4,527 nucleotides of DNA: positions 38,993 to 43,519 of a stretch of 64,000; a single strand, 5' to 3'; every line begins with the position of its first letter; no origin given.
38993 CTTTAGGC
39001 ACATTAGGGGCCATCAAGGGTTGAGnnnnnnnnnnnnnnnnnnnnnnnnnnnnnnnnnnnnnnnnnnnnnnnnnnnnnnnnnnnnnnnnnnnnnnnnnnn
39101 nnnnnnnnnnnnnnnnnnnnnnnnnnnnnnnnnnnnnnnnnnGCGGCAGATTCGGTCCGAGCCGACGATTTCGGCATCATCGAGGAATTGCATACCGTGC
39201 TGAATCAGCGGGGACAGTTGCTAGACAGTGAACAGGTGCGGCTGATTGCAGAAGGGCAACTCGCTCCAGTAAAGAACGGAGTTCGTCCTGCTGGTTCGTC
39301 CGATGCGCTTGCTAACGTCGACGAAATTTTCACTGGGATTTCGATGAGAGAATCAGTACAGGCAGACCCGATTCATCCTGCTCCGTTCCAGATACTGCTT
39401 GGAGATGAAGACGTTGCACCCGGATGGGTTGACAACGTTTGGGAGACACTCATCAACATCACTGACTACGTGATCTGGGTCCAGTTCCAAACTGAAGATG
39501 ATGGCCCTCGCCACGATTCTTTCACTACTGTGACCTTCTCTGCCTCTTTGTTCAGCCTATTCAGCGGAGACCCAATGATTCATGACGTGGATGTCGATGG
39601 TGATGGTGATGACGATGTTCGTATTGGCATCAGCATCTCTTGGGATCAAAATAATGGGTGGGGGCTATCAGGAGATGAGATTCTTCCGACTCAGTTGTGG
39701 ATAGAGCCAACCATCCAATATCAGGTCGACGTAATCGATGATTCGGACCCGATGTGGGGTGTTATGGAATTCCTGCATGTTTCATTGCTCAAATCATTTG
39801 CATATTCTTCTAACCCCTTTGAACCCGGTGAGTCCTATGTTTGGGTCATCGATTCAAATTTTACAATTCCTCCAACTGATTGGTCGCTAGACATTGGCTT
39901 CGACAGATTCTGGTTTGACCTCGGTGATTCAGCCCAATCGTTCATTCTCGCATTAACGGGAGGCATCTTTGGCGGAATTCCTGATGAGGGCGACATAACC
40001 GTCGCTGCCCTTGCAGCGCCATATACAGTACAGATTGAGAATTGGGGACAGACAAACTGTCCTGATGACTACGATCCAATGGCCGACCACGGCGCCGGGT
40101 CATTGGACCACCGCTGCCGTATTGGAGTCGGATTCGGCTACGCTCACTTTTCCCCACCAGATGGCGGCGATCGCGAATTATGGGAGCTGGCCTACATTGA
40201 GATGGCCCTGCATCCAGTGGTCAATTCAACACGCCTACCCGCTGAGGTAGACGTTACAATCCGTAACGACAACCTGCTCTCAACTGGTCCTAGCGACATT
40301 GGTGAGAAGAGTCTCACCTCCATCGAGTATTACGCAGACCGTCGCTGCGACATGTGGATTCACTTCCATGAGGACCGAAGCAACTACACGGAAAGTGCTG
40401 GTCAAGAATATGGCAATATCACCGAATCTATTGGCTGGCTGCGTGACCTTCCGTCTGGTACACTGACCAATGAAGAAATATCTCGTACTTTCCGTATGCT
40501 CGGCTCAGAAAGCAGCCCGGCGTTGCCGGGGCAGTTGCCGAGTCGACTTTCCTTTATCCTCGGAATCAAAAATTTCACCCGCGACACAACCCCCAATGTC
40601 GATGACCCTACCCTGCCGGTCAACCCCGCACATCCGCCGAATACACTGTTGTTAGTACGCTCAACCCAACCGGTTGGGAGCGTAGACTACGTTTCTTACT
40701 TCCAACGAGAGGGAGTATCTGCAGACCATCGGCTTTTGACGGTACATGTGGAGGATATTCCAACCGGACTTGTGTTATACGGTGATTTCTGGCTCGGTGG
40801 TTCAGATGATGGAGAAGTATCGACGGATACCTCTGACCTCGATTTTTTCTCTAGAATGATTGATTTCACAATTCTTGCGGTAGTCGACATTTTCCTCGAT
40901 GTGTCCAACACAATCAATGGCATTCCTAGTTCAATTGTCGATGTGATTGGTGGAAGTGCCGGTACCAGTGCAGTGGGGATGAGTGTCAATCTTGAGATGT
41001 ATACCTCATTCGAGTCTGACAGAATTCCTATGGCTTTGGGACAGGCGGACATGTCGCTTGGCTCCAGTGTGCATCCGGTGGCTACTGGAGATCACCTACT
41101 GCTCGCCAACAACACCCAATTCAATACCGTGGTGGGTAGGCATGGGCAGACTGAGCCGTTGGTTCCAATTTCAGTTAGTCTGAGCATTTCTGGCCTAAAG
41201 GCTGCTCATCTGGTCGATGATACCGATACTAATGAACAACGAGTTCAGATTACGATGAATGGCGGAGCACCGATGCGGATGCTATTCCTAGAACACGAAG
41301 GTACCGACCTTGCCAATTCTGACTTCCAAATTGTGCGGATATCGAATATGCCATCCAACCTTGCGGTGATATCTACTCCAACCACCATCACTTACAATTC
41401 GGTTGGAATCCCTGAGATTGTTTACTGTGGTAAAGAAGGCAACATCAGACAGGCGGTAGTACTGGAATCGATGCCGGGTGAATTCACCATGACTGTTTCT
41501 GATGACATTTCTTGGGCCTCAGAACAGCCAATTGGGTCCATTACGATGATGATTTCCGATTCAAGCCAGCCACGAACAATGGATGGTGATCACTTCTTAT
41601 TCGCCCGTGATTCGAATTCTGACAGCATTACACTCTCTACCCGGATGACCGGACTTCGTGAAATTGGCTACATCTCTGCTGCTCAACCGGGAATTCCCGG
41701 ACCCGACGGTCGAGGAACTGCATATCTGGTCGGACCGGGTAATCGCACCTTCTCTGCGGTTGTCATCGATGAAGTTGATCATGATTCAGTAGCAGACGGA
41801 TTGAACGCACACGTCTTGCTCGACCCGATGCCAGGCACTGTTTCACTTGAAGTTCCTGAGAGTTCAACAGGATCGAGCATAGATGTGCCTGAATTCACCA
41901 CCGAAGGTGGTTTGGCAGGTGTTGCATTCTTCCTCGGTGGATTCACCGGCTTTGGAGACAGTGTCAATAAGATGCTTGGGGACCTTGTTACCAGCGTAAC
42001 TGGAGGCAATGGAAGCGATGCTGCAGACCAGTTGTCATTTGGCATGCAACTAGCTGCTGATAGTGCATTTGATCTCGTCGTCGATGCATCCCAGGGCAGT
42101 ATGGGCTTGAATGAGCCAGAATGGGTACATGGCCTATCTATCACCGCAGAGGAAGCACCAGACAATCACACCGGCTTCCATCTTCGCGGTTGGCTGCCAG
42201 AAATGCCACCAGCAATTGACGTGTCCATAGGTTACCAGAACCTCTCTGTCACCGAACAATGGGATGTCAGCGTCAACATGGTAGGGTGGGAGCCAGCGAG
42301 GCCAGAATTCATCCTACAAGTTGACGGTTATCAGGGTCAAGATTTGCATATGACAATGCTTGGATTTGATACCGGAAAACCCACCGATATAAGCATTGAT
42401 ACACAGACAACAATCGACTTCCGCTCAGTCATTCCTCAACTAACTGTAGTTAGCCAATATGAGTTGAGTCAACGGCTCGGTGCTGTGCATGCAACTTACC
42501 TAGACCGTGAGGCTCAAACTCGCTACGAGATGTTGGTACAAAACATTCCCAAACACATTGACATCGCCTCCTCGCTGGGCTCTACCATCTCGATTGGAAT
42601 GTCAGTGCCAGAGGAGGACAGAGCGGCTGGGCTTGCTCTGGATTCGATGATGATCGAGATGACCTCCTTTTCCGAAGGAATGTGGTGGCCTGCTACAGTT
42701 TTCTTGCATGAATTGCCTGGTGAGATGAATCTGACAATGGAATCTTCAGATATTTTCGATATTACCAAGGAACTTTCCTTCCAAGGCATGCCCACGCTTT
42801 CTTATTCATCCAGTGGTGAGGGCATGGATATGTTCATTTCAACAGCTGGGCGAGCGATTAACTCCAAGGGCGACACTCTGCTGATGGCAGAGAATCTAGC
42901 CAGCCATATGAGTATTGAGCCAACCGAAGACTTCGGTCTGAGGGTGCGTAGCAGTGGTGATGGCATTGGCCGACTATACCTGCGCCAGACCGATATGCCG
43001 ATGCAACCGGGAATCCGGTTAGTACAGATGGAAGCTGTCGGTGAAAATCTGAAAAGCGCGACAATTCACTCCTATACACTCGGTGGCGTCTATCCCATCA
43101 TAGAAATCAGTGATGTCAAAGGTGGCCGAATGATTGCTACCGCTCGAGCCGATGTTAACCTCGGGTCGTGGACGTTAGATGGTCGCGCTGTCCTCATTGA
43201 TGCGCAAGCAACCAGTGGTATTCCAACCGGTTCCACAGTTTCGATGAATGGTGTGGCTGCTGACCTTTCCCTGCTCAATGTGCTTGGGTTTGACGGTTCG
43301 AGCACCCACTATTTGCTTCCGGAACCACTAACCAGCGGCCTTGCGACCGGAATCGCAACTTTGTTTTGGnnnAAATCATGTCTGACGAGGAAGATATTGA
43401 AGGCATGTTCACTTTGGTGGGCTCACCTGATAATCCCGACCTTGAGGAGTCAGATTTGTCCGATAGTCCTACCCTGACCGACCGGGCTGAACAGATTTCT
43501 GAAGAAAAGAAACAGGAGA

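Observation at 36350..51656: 15-kb co-directional island of five exported giant-protein genes (PKD, orphan 1448-aa, subtilisin-CARDB, CARDB)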

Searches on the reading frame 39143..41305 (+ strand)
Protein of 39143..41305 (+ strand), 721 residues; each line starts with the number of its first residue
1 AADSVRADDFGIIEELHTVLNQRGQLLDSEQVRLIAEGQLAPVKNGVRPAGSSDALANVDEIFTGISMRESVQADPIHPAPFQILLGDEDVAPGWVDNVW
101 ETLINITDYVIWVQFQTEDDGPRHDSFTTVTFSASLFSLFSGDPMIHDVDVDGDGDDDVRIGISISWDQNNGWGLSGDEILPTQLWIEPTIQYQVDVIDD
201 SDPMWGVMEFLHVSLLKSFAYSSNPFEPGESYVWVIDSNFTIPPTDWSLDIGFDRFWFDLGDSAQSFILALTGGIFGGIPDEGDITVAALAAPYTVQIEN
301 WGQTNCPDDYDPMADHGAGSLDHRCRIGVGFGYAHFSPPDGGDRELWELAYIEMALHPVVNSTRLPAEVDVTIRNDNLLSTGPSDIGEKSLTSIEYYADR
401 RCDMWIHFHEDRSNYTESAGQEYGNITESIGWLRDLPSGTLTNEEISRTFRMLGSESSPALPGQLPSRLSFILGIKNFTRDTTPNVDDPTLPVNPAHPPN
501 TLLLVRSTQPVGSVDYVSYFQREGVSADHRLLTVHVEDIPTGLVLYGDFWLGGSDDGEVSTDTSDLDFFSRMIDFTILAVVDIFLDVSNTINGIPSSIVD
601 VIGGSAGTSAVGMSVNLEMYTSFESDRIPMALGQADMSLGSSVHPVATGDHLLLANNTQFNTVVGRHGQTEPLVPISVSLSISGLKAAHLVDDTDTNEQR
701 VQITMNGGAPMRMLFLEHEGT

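Call 32: predict_structure(alignment_id=A2)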
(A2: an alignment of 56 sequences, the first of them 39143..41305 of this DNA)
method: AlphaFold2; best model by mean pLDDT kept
length: 721 residues; sequences in the alignment: 56
mean_pLDDT: 80.1   pTM: 0.79
mean pLDDT of the five models: 80.1, 78.8, 77.2, 75.3, 74.6
residues with pLDDT >= 90: 232; 70-90: 329; 50-70: 129; < 50: 31
segments of 3 or more residues with pLDDT < 50: 1-6, 275-277, 383-385, 459-461, 555-563, 606-610
pLDDT, mean of each block of 10 residues (from residue 1): 45 71 66 76 68 60 84 74 71 59 66 88 84 60 74 89 81 71 78 91 91 84 58 88 93 81 73 57 70 85 91 88 91 84 81 93 95 78 61 93 92 79 86 95 93 69 77 90 84 89 95 94 89 94 90 53 58 75 79 78 55 84 91 93 90 89 88 90 92 81 80 85 62
secondary structure, 60 per line:
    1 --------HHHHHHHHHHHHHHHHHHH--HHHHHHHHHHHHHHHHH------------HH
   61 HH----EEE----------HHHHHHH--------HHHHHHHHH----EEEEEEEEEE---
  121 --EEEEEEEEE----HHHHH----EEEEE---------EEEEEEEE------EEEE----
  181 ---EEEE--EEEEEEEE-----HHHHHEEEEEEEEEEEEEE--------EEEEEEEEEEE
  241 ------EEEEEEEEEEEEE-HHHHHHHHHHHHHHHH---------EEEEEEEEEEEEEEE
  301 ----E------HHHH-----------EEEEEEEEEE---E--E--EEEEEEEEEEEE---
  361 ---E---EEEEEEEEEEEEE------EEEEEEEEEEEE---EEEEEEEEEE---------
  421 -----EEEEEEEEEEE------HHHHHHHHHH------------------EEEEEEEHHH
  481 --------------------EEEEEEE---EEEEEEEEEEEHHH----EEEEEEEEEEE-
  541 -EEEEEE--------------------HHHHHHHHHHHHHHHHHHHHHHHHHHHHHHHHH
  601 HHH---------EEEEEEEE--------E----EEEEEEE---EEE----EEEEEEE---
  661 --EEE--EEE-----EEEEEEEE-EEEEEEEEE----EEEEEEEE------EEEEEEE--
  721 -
elements in order (helices of 4 or more, strands of 3 or more residues): H9-27 H30-46 H59-62 E67-69 H80-86 H95-103 E108-117 E123-131 H136-140 E145-149 E159-166 E173-176 E184-187 E190-197 H203-207 E208-221 E230-240 E247-259 H261-276 E286-300 H312-315 E327-336 E346-357 E368-380 E387-398 E402-411 E426-436 H443-452 E471-477 E501-507 E511-521 E529-539 E542-547 H568-603 E613-620 E634-640 E644-646 E651-657 E663-665 E668-670 E676-683 E685-693 E698-705 E712-718

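Call 80: fold_search(model_id=the predicted structure, library=pdb)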
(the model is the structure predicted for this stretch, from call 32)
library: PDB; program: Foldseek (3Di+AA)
matches with E <= 10: 792; with E <= 0.001: 1
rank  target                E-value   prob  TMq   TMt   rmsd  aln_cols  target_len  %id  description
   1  3rfz_B                5.9e-04  0.14  0.10  0.09  27.7       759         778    8  Crystal structure of the FimD usher bound to its cognate FimC:FimH substrate (released 2011-06-01)
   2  9fxb_D                1.2e-03  0.07  0.07  0.07  29.5       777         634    8  Cryo-EM structure of the type 1 pilus assembly platform as part of the FimI-bound chaperone-usher pilus complex (FimDH (released 2025-06-04)
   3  8blw_A                1.7e-03  0.10  0.10  0.11  29.3       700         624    6  Vitamin B12 transporter BtuB1 with lipoprotein BtuG1 from B. theta (released 2023-08-16)
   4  9fxs_D                2.7e-03  0.11  0.09  0.09  26.6       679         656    7  Cryo-EM structure of the type 1 pilus complex including pilus rod and FimI-bound assembly platform after incorporation (released 2025-06-04)
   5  4qky                  1.6e-02  0.07  0.09  0.11  29.0       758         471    8  Crystal Structure Analysis of the Membrane Transporter FhaC (released 2014-10-22)
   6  1t16_A                3.6e-02  0.04  0.06  0.09  27.1       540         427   10  Crystal structure of the bacterial fatty acid transporter FadL from Escherichia coli (released 2004-06-15)
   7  5m9b                  4.0e-02  0.03  0.09  0.09  29.1       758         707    8  Crystal structure of the ferric enterobactin receptor (PfeA) from Pseudomonas aeruginosa (released 2018-02-21)
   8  3v89_A                4.2e-02  0.05  0.11  0.09  30.1       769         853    6  The crystal structure of transferrin binding protein A (TbpA) from Neisseria meningitidis serogroup B in complex with  (released 2012-02-15)
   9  8s34_A                5.0e-02  0.02  0.08  0.08  30.6       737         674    8  Ferric-mycobactin receptor (FemA) in complex with aeruginic acid (released 2025-02-26)
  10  6i97_B                5.5e-02  0.03  0.08  0.07  26.6       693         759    9  Structure of the ferrioxamine B transporter FoxA from Pseudomonas aeruginosa in complex with ferrioxamine B and a C-te (released 2019-08-28)
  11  9i95_A                6.1e-02  0.04  0.09  0.10  25.2       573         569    8  Cryo-EM structure of Shigella flexneri LptDE bound by a Bicyclic peptide molecule (Compound 4) (released 2025-10-15)
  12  9dc4_A                6.5e-02  0.04  0.11  0.09  29.4       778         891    6  Transferrin Binding Protein A in complex with transferrin binding protein B, transferrin and globular domain of TonB (released 2026-03-04)
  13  5mzs                  7.6e-02  0.01  0.06  0.06  31.3       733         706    8  Crystal structure of the ferric enterobactin receptor (PfeA) mutant (R480A_Q482A) from Pseudomonas aeruginosa (released 2018-02-14)
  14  6h7v_A                8.4e-02  0.02  0.09  0.10  26.7       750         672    6  Crystal structure of BauA, the Ferric preacinetobactin receptor from Acinetobacter baumannii (released 2018-10-10)
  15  4v3h_B                8.9e-02  0.10  0.12  0.20  23.3       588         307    5  Crystal structure of CymA from Klebsiella oxytoca (released 2015-06-03)
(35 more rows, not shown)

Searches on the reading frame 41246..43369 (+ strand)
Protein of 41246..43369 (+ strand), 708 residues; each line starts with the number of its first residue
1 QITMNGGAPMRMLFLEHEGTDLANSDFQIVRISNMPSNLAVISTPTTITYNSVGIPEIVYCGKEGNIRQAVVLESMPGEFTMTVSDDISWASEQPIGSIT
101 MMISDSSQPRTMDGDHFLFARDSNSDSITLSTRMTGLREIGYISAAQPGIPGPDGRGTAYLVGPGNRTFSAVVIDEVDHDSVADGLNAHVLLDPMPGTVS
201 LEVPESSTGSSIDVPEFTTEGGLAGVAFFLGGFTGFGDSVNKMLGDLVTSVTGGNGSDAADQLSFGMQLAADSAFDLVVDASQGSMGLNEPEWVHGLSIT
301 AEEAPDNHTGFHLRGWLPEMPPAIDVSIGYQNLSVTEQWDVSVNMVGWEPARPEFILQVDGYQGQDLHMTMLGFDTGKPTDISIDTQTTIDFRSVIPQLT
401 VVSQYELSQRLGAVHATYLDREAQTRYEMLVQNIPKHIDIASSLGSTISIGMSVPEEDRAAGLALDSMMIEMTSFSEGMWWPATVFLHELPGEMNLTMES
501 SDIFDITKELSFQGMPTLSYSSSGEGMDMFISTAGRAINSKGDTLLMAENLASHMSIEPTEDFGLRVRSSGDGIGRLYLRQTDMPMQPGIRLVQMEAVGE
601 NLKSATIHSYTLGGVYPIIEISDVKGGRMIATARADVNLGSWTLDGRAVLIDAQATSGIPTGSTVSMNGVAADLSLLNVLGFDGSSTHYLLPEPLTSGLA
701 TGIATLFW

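Call 34: predict_structure(alignment_id=A3)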
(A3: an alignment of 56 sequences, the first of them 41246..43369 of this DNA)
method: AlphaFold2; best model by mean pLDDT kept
length: 708 residues; sequences in the alignment: 56
mean_pLDDT: 78.3   pTM: 0.72
mean pLDDT of the five models: 78.3, 77.5, 75.2, 73.6, 73.4
residues with pLDDT >= 90: 190; 70-90: 351; 50-70: 128; < 50: 39
segments of 3 or more residues with pLDDT < 50: 1-3, 253-259, 656-683
pLDDT, mean of each block of 10 residues (from residue 1): 60 79 80 77 75 84 82 87 77 88 87 91 83 89 77 76 86 84 84 88 65 54 57 56 56 45 73 90 84 93 81 91 85 83 91 93 90 92 92 83 93 93 89 94 90 91 90 87 93 91 69 81 92 79 88 90 84 89 73 81 82 67 76 73 64 47 28 29 52 57 58
secondary structure, 60 per line:
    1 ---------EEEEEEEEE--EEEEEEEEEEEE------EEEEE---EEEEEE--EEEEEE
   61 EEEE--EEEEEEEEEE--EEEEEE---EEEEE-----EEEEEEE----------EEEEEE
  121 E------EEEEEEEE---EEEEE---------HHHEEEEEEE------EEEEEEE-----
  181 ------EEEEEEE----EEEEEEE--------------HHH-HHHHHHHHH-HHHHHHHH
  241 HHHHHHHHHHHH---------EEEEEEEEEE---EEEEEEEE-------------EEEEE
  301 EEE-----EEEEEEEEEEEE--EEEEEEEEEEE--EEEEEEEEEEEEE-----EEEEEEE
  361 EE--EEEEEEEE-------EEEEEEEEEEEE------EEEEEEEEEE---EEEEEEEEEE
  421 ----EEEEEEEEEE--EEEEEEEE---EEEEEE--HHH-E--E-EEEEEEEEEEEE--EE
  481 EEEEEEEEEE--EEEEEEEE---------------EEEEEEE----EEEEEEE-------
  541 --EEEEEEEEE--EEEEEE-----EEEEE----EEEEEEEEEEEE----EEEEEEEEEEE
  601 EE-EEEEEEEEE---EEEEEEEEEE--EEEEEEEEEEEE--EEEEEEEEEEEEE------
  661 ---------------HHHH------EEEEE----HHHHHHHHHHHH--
elements in order (helices of 4 or more, strands of 3 or more residues): E10-18 E21-32 E39-43 E47-52 E55-64 E67-76 E79-84 E88-92 E98-104 E115-121 E128-135 E139-143 E156-162 E169-175 E187-193 E198-204 H223-231 H233-252 E262-271 E275-282 E296-303 E309-320 E323-333 E336-348 E354-362 E365-372 E380-391 E398-407 E411-420 E425-434 E437-444 E448-453 E465-476 E479-490 E493-500 E516-522 E527-533 E543-551 E554-559 E565-569 E574-585 E590-602 E604-612 E616-625 E628-639 E642-654 H676-679 E686-690 H695-706

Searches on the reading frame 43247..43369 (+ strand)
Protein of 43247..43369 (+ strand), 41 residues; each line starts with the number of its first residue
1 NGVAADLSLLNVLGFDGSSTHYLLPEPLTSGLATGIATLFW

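Call 104: search_protein_families(library=ncbifam, proteins=[window:43247-43369:+], max_evalue=10)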
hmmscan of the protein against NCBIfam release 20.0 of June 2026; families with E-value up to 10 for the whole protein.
seq(41 aa): 0 families
